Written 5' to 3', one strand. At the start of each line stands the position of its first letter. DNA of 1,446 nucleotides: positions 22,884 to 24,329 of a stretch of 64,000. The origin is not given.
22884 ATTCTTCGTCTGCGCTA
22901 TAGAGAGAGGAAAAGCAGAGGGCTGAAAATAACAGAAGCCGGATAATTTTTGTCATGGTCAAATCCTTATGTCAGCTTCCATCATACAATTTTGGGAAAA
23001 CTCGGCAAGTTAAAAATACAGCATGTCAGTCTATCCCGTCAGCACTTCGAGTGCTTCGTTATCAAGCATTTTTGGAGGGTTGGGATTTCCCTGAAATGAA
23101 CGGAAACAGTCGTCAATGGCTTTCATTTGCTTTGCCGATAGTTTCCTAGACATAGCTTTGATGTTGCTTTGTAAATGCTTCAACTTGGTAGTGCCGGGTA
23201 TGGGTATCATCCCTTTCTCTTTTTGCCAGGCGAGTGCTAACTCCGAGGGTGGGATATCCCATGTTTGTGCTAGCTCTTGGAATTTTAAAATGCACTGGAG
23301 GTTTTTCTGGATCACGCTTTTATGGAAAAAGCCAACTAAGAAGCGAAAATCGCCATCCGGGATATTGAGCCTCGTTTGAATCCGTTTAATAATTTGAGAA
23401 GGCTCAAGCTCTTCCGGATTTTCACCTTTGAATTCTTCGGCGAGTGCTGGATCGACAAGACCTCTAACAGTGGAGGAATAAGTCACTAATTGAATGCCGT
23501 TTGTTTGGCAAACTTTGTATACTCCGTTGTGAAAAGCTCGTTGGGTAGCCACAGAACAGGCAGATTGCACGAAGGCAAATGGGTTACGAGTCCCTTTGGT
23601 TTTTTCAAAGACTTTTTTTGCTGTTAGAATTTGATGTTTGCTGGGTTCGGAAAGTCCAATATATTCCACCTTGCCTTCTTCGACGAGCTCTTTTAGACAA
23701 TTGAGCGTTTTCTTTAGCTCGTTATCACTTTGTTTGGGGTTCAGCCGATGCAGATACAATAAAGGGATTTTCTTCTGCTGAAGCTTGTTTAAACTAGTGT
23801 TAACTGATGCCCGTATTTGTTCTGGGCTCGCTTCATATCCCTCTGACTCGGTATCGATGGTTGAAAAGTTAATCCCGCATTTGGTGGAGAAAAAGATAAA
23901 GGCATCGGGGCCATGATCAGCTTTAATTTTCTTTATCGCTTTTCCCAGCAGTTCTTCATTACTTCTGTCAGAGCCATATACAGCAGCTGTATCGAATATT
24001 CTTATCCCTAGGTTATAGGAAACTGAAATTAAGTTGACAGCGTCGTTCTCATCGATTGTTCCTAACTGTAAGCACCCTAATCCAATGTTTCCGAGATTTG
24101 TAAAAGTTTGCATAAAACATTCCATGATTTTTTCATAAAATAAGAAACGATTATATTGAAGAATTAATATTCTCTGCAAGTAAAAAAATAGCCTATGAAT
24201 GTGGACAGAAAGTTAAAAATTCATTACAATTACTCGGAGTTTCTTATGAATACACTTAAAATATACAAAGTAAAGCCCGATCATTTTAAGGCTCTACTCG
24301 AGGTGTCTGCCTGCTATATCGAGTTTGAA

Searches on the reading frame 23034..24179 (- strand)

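Call 67: search_protein_families(library=ncbifam, proteins=[window:23034-24179:-], max_evalue=0.00001)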
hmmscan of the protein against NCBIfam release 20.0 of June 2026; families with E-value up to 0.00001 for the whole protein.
window:23034-24179:- (382 aa): 7 families
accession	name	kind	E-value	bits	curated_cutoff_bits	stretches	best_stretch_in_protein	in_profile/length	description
NF049922.1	MethglyxlRedYdjG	equivalog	2.7e-21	75.9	550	1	31-251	22-234/326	NADH-dependent methylglyoxal reductase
NF007695.0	PRK10376.1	subfamily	5.2e-17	61.9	280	1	42-192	37-180/290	oxidoreductase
NF008377.0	PRK11172.1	equivalog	9.2e-16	57.8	327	2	301-356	193-248/267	2,5-didehydrogluconate reductase DkgB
NF007912.0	PRK10625.1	equivalog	1.1e-13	51.3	415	1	29-240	13-239/346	NADP(H)-dependent aldo-keto reductase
NF007388.0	PRK09912.1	subfamily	9.6e-12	44.4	448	1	50-357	48-330/346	L-glyceraldehyde 3-phosphate reductase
NF008598.0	PRK11565.1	equivalog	1.6e-11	43.8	425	1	29-183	15-144/275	2,5-didehydrogluconate reductase DkgA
TIGR01293.1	Kv_beta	subfamily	2.8e-10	39.7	365.4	1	30-342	14-300/319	voltage-dependent potassium channel subunit beta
